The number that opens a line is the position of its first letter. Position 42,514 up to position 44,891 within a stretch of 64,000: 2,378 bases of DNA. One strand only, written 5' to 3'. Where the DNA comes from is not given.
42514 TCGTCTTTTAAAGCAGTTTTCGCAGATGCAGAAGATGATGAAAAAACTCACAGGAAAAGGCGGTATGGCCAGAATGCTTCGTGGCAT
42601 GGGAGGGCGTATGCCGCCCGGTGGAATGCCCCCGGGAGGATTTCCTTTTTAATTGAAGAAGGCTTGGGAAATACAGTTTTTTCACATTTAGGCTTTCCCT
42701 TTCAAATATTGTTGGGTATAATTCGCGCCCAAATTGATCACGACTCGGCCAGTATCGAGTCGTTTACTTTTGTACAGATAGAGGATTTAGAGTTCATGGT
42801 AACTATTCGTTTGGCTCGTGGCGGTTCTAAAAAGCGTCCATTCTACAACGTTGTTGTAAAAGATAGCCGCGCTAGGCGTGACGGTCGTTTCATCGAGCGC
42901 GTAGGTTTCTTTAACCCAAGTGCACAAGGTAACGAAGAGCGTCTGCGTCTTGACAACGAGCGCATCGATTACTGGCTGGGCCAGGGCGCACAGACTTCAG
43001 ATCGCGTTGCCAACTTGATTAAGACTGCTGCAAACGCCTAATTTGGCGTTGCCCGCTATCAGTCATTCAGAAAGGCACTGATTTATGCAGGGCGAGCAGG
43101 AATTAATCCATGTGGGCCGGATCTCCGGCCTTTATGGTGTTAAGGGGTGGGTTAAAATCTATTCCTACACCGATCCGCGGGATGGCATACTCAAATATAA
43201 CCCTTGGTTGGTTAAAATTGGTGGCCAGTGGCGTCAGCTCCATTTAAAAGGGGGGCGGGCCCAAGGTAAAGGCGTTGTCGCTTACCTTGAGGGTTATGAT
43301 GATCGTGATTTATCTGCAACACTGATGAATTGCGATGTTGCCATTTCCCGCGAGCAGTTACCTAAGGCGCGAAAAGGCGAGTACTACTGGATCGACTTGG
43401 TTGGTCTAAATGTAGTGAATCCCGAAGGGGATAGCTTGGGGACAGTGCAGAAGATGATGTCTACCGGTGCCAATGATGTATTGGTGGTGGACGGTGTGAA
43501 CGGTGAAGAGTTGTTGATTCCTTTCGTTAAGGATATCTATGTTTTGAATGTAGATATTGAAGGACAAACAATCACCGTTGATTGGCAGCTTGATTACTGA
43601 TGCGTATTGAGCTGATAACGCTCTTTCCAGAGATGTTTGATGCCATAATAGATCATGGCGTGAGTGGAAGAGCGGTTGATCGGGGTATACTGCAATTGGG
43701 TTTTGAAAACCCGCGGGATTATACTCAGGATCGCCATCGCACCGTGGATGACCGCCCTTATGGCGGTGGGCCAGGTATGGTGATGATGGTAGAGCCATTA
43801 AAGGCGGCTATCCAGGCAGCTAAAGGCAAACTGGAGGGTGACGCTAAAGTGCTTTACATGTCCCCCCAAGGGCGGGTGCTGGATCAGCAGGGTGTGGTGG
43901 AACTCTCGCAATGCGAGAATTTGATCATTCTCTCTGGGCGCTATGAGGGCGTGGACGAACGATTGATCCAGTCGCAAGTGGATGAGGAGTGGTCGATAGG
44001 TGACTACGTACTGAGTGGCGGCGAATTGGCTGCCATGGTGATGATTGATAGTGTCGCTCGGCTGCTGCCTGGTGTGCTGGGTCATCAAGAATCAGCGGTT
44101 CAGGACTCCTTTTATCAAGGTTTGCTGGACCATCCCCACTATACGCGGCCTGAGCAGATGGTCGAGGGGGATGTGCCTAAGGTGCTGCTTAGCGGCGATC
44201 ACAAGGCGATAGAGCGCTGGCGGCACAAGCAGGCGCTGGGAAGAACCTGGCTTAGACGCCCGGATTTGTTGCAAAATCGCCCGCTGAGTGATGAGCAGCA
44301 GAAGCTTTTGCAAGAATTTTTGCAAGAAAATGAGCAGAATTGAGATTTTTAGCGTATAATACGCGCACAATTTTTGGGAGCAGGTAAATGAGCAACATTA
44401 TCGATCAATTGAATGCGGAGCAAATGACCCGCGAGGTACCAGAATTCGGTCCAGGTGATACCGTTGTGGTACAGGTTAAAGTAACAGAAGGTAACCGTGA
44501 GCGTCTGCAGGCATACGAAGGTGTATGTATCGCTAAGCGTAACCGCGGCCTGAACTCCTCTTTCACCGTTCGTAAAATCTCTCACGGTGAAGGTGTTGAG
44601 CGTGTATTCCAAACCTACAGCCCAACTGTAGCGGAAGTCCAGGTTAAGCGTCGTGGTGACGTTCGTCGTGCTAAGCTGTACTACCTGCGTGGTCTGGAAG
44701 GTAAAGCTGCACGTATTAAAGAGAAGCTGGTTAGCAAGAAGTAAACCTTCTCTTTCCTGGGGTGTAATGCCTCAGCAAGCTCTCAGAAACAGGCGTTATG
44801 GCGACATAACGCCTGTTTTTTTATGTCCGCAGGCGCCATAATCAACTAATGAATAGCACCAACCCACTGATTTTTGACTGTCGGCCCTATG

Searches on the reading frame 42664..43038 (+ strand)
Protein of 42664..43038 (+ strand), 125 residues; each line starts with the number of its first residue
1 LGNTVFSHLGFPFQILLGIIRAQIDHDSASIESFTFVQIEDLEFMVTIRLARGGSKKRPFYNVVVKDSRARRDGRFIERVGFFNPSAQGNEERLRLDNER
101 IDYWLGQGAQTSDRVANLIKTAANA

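Call 61: search_protein_families(library=pfam, proteins=[window:42664-43038:+], max_evalue=0.00001)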
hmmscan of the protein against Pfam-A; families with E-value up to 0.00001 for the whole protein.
window:42664-43038:+ (125 aa): 1 family
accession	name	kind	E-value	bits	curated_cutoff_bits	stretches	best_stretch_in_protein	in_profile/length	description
PF00886.24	Ribosomal_S16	-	3.6e-27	94.5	27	1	52-112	1-62/62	Ribosomal protein S16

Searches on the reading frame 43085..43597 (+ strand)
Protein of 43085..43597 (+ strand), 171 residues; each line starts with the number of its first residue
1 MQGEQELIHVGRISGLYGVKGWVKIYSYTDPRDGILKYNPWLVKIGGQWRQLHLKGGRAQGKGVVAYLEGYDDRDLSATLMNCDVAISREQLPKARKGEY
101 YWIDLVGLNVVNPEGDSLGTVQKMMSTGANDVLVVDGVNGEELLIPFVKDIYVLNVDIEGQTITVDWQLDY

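Call 61: search_protein_families(library=pfam, proteins=[window:43085-43597:+], max_evalue=0.00001)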
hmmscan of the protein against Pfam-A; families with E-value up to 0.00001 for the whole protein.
window:43085-43597:+ (171 aa): 3 families
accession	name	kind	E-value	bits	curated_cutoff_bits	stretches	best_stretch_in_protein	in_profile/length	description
PF01782.24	RimM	-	1e-23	83.8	23.5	1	10-91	2-84/84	RimM N-terminal domain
PF24986.1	PRC_RimM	-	5.7e-17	61.6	27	1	102-170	1-68/69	RimM PRC barrel domain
PF05239.21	PRC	-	1.3e-08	35.2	21.2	1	98-166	2-72/78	PRC-barrel domain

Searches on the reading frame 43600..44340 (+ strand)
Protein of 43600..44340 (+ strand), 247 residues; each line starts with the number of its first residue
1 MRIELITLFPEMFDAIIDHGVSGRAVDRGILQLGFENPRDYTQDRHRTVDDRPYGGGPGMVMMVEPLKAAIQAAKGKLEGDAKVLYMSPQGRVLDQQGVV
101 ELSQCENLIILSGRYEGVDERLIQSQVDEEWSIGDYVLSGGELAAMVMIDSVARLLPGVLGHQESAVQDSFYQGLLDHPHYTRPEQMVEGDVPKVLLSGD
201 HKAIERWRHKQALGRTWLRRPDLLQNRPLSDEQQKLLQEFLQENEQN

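Call 61: search_protein_families(library=pfam, proteins=[window:43600-44340:+], max_evalue=0.00001)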
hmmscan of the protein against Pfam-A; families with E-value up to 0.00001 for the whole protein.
window:43600-44340:+ (247 aa): 1 family
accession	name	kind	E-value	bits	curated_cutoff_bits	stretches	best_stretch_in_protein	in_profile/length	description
PF01746.26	tRNA_m1G_MT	-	2.9e-63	213.6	27.3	1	23-221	2-195/195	tRNA (Guanine-1)-methyltransferase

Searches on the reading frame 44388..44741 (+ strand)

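Call 61: search_protein_families(library=pfam, proteins=[window:44388-44741:+], max_evalue=0.00001)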
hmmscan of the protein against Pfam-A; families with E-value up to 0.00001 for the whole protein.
window:44388-44741:+ (118 aa): 1 family
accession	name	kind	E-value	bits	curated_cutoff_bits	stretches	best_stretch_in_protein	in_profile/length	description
PF01245.26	Ribosomal_L19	-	2.9e-49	166.1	22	1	3-113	1-111/111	Ribosomal protein L19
